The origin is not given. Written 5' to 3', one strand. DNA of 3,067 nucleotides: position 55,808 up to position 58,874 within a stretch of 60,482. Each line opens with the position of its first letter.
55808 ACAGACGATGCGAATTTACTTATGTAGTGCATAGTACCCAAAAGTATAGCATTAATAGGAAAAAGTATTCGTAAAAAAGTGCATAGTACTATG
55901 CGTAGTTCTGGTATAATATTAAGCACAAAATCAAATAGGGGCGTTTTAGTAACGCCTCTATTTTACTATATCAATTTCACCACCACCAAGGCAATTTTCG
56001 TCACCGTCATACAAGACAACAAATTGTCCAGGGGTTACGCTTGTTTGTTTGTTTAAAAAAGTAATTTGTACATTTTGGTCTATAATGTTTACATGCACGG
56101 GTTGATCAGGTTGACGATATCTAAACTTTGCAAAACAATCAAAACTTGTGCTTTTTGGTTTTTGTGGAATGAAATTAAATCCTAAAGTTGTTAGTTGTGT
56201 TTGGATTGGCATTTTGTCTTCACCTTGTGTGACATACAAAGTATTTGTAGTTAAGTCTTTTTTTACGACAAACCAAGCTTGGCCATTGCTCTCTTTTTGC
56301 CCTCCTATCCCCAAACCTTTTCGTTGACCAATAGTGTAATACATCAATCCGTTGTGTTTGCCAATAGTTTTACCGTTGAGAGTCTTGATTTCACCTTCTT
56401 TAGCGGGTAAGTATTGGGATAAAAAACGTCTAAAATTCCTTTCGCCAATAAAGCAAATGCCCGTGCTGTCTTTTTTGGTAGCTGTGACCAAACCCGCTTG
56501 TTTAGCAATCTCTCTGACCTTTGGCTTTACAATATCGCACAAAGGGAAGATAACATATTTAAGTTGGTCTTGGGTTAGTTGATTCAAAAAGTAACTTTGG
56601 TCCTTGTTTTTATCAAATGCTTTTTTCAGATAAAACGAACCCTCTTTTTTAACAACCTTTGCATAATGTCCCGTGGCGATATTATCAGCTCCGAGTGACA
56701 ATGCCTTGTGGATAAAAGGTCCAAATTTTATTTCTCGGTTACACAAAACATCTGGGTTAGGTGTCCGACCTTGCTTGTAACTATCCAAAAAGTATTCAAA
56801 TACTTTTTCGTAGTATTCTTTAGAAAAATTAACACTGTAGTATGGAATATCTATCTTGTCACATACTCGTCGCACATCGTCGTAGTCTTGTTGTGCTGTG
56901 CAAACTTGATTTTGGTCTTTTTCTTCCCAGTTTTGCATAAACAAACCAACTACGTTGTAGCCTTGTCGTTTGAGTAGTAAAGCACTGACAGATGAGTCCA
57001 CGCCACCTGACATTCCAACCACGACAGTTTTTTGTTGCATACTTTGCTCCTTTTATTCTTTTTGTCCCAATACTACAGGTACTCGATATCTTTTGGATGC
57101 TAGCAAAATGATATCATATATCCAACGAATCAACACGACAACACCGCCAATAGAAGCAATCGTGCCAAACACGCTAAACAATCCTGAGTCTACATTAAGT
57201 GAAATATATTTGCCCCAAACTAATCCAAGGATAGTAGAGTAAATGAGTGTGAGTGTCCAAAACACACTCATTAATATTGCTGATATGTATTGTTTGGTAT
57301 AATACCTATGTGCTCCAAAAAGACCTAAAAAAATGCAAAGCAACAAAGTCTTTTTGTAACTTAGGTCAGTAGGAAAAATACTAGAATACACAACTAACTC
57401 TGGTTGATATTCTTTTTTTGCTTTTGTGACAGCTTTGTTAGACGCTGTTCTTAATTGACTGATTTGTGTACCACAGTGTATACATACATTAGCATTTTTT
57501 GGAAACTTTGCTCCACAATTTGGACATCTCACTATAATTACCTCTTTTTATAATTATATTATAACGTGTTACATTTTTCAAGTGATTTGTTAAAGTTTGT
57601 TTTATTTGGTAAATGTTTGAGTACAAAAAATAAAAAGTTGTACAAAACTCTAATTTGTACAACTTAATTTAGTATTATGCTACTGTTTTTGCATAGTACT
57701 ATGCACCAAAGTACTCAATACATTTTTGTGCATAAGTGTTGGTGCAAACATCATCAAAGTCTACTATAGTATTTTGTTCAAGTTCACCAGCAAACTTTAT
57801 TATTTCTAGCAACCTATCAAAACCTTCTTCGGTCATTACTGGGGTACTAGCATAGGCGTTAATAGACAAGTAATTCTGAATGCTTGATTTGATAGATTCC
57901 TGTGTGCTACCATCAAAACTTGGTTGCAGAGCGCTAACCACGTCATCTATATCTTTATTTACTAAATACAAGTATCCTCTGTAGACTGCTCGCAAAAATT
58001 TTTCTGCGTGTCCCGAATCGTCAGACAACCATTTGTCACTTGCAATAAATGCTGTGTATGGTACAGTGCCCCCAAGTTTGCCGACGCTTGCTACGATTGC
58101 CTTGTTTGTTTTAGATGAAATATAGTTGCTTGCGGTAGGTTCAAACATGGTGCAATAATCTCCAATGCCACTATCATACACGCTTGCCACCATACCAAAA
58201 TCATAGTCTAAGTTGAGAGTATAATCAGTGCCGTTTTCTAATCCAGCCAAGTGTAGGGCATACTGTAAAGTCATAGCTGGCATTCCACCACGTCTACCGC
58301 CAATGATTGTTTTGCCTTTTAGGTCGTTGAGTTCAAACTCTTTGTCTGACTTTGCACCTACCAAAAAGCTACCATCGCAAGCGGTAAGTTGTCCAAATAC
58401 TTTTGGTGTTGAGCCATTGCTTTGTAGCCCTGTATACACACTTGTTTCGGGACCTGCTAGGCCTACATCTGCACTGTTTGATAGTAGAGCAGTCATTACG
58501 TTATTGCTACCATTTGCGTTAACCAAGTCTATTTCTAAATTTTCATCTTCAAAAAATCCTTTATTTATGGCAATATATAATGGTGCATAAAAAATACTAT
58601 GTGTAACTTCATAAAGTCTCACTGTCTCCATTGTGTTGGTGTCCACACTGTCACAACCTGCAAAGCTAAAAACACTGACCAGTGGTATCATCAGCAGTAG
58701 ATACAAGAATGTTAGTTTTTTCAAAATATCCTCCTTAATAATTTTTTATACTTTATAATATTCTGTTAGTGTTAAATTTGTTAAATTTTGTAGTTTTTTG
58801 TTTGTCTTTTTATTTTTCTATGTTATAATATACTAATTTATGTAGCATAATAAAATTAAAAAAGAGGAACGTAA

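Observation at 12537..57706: Undescribed intergenic repeat family built on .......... / the 18-bp perfect palindrome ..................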

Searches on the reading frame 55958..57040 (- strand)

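Call 12: search_protein_families(library=pfam, proteins=[window:55958-57040:-])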
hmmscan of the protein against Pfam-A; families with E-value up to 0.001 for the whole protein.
window:55958-57040:- (360 aa): 6 families
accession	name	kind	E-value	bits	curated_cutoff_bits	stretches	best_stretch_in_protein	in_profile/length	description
PF03054.22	tRNA_Me_trans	-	8.5e-85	284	20.6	1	4-199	1-201/202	tRNA methyl transferase HUP domain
PF20259.3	tRNA_Me_trans_M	-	1.6e-24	85.7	27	1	205-271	2-65/66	tRNA methyl transferase PRC-barrel domain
PF20258.4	tRNA_Me_trans_C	-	1e-19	71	20.6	1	282-356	3-77/77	Aminomethyltransferase beta-barrel domain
PF02540.23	NAD_synthase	-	2.4e-06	27.3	21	1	3-73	18-82/242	NAD synthase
PF02568.20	ThiI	-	2.1e-05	24.7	20.5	1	3-49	3-49/197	Thiamine biosynthesis protein (ThiI)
PF06508.19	QueC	-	0.00041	20.3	22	0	6-68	2-63/210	Queuosine biosynthesis protein QueC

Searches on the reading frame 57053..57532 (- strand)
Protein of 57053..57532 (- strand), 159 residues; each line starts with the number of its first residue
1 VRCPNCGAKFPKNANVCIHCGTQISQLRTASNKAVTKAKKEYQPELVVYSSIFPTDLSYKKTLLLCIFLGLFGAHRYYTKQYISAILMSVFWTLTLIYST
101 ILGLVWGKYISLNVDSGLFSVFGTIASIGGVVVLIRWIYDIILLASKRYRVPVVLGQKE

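Call 12: search_protein_families(library=pfam, proteins=[window:57053-57532:-])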
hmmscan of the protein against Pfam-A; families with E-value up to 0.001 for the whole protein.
window:57053-57532:- (159 aa): 4 families
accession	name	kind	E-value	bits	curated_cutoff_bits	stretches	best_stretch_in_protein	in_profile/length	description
PF05154.21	TM2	-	3e-08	34.2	27.9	1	59-100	5-47/51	TM2 domain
PF13240.11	Zn_Ribbon_1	-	5.3e-06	26.5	25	1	3-23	2-22/23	zinc-ribbon domain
PF13248.11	Zn_ribbon_3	-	6.8e-05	22.6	27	1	2-23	4-25/26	zinc-ribbon domain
PF12773.13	DZR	-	7.4e-05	23.3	27.3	1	3-25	1-23/45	Double zinc ribbon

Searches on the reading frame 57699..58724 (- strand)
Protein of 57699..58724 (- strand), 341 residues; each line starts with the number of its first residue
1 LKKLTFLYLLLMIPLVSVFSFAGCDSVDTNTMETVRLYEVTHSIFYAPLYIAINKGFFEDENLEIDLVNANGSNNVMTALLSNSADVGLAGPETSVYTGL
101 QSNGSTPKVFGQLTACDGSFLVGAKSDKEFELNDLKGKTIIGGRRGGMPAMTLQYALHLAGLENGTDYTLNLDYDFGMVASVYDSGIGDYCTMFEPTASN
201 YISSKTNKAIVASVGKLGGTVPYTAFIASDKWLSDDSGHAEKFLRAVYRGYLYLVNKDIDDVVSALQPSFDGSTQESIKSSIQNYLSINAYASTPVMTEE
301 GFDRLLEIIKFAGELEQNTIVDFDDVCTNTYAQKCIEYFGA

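Call 12: search_protein_families(library=pfam, proteins=[window:57699-58724:-])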
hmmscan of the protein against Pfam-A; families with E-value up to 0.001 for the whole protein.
window:57699-58724:- (341 aa): 2 families
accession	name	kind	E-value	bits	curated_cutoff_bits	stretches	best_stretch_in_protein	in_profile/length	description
PF09084.16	NMT1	-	6.5e-18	65.9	20.5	1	47-256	5-211/216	NMT1/THI5 like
PF13379.11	NMT1_2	-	3.7e-06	27.4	24.7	1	46-251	18-235/252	NMT1-like family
